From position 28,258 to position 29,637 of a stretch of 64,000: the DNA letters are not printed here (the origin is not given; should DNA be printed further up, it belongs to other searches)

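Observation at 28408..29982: Bifunctional nuclease (DUF151) co-transcribed with an RCK-gated 2-TM channel whose selectivity filter is TVGYRE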

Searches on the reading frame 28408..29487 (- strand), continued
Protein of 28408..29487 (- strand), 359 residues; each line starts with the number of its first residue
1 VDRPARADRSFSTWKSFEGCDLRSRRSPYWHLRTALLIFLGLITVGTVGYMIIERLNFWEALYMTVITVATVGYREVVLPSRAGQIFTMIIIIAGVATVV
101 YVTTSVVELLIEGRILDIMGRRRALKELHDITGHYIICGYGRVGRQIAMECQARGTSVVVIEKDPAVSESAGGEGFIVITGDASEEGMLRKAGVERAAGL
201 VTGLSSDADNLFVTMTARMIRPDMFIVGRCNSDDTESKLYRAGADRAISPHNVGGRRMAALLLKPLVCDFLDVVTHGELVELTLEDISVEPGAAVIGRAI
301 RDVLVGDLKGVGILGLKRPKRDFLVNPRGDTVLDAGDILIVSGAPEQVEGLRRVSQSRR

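Call 15: find_encoding_contigs(protein=P0119, flank=6000, max_places=2)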
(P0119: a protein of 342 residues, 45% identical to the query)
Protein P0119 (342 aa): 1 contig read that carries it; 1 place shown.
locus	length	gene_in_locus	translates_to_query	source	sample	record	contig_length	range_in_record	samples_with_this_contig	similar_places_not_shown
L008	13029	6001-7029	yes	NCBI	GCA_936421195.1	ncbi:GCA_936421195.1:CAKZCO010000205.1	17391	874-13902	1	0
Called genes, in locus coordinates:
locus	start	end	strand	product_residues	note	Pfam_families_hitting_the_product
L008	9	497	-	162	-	PF00719:Pyrophosphatase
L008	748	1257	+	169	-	-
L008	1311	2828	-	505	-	PF00370:FGGY_N, PF02782:FGGY_C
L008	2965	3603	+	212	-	PF00596:Aldolase_II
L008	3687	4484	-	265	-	PF01149:Fapy_DNA_glyco, PF06831:H2TH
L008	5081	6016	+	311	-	PF00294:PfkB, PF08543:Phos_pyr_kin, PF25270:Khk (weak)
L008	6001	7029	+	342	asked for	PF07885:Ion_trans_2, PF02254:TrkA_N, PF02080:TrkA_C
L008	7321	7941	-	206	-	PF01833:TIG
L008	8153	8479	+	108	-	-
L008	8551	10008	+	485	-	PF08541:ACP_syn_III_C (faint)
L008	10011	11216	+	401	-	PF00108:Thiolase_N, PF02803:Thiolase_C (weak), PF22691:Thiolase_C_1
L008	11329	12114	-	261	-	PF01553:Acyltransferase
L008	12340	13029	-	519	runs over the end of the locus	PF01979:Amidohydro_1, PF07969:Amidohydro_3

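Call 20: search_protein_representatives(protein=window:28408-29424:-)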
Query: 338 residues. Proteins with E-value up to 0.001 (for the whole library): 17286; up to 1e-10: 6800; up to 1e-30: 2099. The best 150 are listed.
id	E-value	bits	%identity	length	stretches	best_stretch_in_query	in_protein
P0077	3.1e-143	493.3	68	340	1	2-325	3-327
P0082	3.5e-137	473.4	84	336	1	1-255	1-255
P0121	5.1e-82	292.1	42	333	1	14-330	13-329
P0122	1.5e-79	284.0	36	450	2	11-332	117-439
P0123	1.4e-78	280.8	41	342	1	10-328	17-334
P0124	3.1e-77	276.4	45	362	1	13-331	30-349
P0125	4.5e-75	269.3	40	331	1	15-332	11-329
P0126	4.7e-75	269.2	40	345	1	11-336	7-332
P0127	3.1e-74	266.6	43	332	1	14-325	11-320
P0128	5.0e-73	262.6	43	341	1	11-330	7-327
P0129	1.6e-72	260.9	39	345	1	13-333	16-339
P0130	1.9e-72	260.7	41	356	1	9-333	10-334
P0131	2.0e-72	260.6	41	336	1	16-331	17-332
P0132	2.5e-72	260.3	41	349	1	12-323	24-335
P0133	3.2e-72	259.9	39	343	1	17-332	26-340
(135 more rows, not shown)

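Call 25: find_related_loci(query=A1, collection=genome_contigs, flank=4000)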
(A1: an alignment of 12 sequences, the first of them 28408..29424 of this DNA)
Query A1 (338 aa) in genome_contigs; peptide patterns used: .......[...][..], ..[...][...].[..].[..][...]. (x = any residue, [..] = any of these).
600 stretches matched a pattern (row limit reached: there are more); 591 encode a relative of the query (tblastn E <= 1e-3); the best 80 are kept; 80 distinct loci.
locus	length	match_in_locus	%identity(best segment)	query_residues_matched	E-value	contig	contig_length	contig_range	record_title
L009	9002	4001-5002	48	11-337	1e-102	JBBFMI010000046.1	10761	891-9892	MAG: Candidatus Geothermincolales bacterium isolate Uz-U4-47 NODE_46_length_10761_cov_3.348652, whole genome shotgun seq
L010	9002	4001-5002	46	11-337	6e-95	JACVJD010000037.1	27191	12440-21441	MAG: Candidatus Solincola daggyaiensis isolate DG_1_6.bin.137 contig037, whole genome shotgun sequence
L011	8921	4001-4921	42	26-332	7e-87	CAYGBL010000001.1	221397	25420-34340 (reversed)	MAG TPA_asm: uncultured Actinomycetota bacterium isolate ERP108616_co2_267 genome assembly, contig: NODE_12_length_22139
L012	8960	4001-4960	45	15-333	4e-84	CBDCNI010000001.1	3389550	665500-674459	MAG: Rubrobacteraceae bacterium isolate 41ac5407-181a-4304-b543-ce4741083dc1 genome assembly, contig: contig_1, whole ge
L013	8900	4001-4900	43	29-332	3e-81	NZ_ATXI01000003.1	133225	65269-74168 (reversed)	Thermodesulfobacterium thermophilum DSM 1276 H529DRAFT_scaffold00003.3_C, whole genome shotgun sequence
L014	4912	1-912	44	31-333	7e-81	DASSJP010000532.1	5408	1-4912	MAG TPA_asm: Rubrobacter sp. isolate SMAG_U1118 k141_1014455, whole genome shotgun sequence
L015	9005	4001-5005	38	3-337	8e-81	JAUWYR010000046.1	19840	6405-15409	MAG: Candidatus Zixiibacteriota bacterium isolate CSMAG_2715 CSMAG_2715_k141_618899_length_19840_cov_13.7354, whole geno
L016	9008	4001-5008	43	4-333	3e-80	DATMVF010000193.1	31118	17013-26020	MAG TPA_asm: Rubrobacter sp. isolate SMAG_U13061 k141_434235, whole genome shotgun sequence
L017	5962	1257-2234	43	4-330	9e-80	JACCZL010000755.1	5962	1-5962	MAG: Chloroflexota bacterium isolate MGR_bin229 SD2897-2912_k127_9101537, whole genome shotgun sequence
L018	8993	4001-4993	37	7-337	2e-78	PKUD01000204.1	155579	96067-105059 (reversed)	MAG: Desulfuromonas sp. isolate BM509 sc_159, whole genome shotgun sequence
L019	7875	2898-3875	38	8-333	1e-78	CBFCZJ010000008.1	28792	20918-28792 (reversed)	MAG TPA_asm: uncultured Desulfobacterales bacterium isolate SRR6194934_metabat2_34 genome assembly, contig: ERZ781394.41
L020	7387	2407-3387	41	10-333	7e-78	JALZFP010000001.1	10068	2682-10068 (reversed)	MAG: Actinomycetota bacterium isolate NAD bin13 SC8819-21_k127_770078, whole genome shotgun sequence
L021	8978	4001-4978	40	6-330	8e-78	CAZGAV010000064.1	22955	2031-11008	MAG TPA_asm: uncultured Ignavibacteriales bacterium isolate binchicken_co150_3 genome assembly, contig: NODE_4779_length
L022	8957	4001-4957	42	10-327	1e-77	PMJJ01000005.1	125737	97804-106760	MAG: Actinomycetota bacterium isolate fen_680 73.20120600_E2D.85_contig_16258, whole genome shotgun sequence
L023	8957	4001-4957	40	15-335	7e-78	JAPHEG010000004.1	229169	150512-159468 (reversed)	MAG: Candidatus Thermodesulfobacterium syntrophicum isolate MCA70 c_000000000004, whole genome shotgun sequence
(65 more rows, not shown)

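Call 61: predict_structure(alignment_id=A3)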
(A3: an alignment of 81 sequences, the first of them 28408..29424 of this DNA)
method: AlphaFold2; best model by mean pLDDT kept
length: 338 residues; sequences in the alignment: 81
mean_pLDDT: 77.9   pTM: 0.46
mean pLDDT of the five models: 77.9, 76.8, 76.7, 76.4, 74.4
residues with pLDDT >= 90: 23; 70-90: 249; 50-70: 45; < 50: 21
segments of 3 or more residues with pLDDT < 50: 1-4, 245-260
pLDDT, mean of each block of 10 residues (from residue 1): 55 86 90 87 86 75 87 87 78 55 58 86 80 82 87 87 88 87 87 90 84 81 75 57 47 42 78 85 79 80 77 87 82 79
secondary structure, 60 per line:
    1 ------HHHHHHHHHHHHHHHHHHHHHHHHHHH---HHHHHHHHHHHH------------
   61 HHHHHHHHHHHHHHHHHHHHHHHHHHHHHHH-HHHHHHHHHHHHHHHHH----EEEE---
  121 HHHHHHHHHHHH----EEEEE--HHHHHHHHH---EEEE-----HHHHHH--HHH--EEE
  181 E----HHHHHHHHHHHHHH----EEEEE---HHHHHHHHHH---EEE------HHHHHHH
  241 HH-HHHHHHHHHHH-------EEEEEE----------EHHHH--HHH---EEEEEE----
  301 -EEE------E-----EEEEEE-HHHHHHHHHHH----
elements in order: H7-33 H37-48 H61-91 H93-109 E114-117 H121-132 E137-141 H144-152 E156-159 H165-170 E178-181 H186-199 E204-208 H212-221 E225-227 H234-242 H244-254 E262-267 H279-282 E291-296 E302-304 E317-322 H324-334

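Call 63: fold_search(model_id=the predicted structure, library=pdb)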
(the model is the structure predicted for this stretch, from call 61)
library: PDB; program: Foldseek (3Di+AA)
matches with E <= 10: 1983; with E <= 0.001: 189
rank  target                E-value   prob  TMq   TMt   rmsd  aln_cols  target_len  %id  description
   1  6oly_B                2.7e-23  1.00  0.49  0.52  12.3       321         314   27  Full-length MthK channel at 3.1 angstrom resolution (released 2019-12-11)
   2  6oly_C                5.0e-23  1.00  0.49  0.51  12.6       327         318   26  Full-length MthK channel at 3.1 angstrom resolution (released 2019-12-11)
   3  6oly_A                7.8e-23  1.00  0.49  0.52  12.2       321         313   26  Full-length MthK channel at 3.1 angstrom resolution (released 2019-12-11)
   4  8djb_A                2.6e-22  1.00  0.46  0.48  12.7       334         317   26  MthK-A90L mutant in closed state with 0 Ca2+ (released 2023-07-05)
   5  6ux7_A                6.9e-22  1.00  0.44  0.48  13.6       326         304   26  MthK N-terminal truncation state 1 bound with calcium (released 2020-03-18)
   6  6oly_D                1.0e-21  1.00  0.45  0.48  12.6       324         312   26  Full-length MthK channel at 3.1 angstrom resolution (released 2019-12-11)
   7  6u68_A                1.1e-21  1.00  0.42  0.43  14.0       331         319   27  Calcium-bound MthK open-inactivated state 1 (released 2020-03-25)
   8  6u68_B                1.5e-21  1.00  0.52  0.55  11.5       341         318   25  Calcium-bound MthK open-inactivated state 1 (released 2020-03-25)
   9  3rbz_A                4.0e-21  1.00  0.48  0.55  12.3       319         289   26  MthK channel, Ca2+-bound (released 2011-10-12)
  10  3rbz_D                6.7e-21  1.00  0.43  0.49  13.1       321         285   26  MthK channel, Ca2+-bound (released 2011-10-12)
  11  3rbz_C                2.0e-20  1.00  0.44  0.50  12.7       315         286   26  MthK channel, Ca2+-bound (released 2011-10-12)
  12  6u5r_A                2.4e-20  1.00  0.47  0.49  12.8       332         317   26  Calcium-bound MthK closed state (released 2020-03-25)
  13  8fz7_A                3.1e-20  1.00  0.46  0.49  12.8       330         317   26  TpeA bound closed MthK-A88F mutant in nanodisc (released 2023-10-11)
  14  3rbz_B                4.7e-20  1.00  0.45  0.53  12.7       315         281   26  MthK channel, Ca2+-bound (released 2011-10-12)
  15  1lnq_A                1.0e-19  1.00  0.47  0.52  12.1       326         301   26  CRYSTAL STRUCTURE OF MTHK AT 3.3 A (released 2002-06-19)
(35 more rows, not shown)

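Call 65: search_protein_families(library=pfam, proteins=[L009:894-2393:+, L009:2794-3195:+, L009:5111-6175:+, L009:6927-7493:+, L010:13-882:+, L010:992-2404:+, L010:2439-2999:+, L010:5154-5936:+, L010:5929-6621:-, L010:8093-8740:+], max_evalue=0.001)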
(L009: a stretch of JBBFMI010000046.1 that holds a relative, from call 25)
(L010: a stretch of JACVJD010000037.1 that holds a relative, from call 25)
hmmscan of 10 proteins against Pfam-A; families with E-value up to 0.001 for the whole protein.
L009:894-2393:+ (499 aa): 2 families
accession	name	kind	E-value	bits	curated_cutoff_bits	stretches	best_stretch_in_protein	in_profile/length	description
PF00768.25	Peptidase_S11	-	7e-68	229.1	27.6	1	138-364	5-238/239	D-alanyl-D-alanine carboxypeptidase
PF13354.11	Beta-lactamase2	-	1.6e-08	34.6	22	1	150-285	4-142/214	Beta-lactamase enzyme family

L009:2794-3195:+ (133 aa): 0 families

L009:5111-6175:+ (354 aa): 1 family
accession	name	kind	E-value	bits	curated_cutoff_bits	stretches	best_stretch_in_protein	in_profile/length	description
PF03330.24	DPBB_1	-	4.6e-19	68.9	28.8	1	258-334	3-73/83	Lytic transglycolase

L009:6927-7493:+ (188 aa): 1 family
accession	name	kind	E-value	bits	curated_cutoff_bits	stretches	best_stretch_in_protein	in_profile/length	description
PF00072.30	Response_reg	-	3.1e-25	88.9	30.2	1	71-182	1-110/111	Response regulator receiver domain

L010:13-882:+ (289 aa): 2 families
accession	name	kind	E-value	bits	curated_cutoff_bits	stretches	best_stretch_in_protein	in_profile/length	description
PF00571.33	CBS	-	1.9e-19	70.1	24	1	44-99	1-56/57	CBS domain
PF01769.21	MgtE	-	7.4e-10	39.6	27.6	1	161-258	1-99/125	Divalent cation transporter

L010:992-2404:+ (470 aa): 3 families
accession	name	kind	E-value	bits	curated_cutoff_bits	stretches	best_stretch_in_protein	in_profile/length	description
PF00768.25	Peptidase_S11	-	3.2e-66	223.6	27.6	1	105-331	4-237/239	D-alanyl-D-alanine carboxypeptidase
PF13354.11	Beta-lactamase2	-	4.5e-08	33.1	22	1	128-253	13-142/214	Beta-lactamase enzyme family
PF07943.18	PBP5_C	-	0.00076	20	21.2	0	354-436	5-86/91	Penicillin-binding protein 5, C-terminal domain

L010:2439-2999:+ (186 aa): 2 families
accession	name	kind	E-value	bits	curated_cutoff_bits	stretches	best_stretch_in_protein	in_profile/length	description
PF00156.33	Pribosyltran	-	8.2e-25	87.4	26.3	1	20-163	11-157/158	Phosphoribosyl transferase domain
PF14681.12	UPRTase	-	4.1e-05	23.6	27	1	34-133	63-160/206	Uracil phosphoribosyltransferase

L010:5154-5936:+ (260 aa): 0 families

L010:5929-6621:- (230 aa): 5 families
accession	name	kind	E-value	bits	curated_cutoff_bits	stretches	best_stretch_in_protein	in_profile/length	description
PF12840.13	HTH_20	-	3.3e-12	46.6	27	1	15-66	1-51/51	Helix-turn-helix domain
PF01022.26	HTH_5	-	2.5e-06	27.7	22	1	17-64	1-46/47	Bacterial regulatory protein, arsR family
PF09339.16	HTH_IclR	-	1.1e-05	25.6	22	1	22-64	7-49/52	IclR helix-turn-helix domain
PF01726.22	LexA_DNA_bind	-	0.00031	20.9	23.7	0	23-70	15-63/65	LexA DNA binding domain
PF13412.12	HTH_24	-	0.00094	19.1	21.9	0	17-64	2-48/48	Winged helix-turn-helix DNA-binding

L010:8093-8740:+ (215 aa): 1 family
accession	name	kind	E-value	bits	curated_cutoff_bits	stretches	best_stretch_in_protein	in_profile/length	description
PF10502.14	Peptidase_S26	-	2.8e-07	31.1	22.9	1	52-122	7-79/168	Signal peptidase, peptidase S26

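Call 71: search_protein_families(library=padloc, proteins=[window:28408-29424:-], max_evalue=0.01)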
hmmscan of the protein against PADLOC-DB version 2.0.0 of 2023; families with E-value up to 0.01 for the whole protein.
window:28408-29424:- (338 aa): 0 families
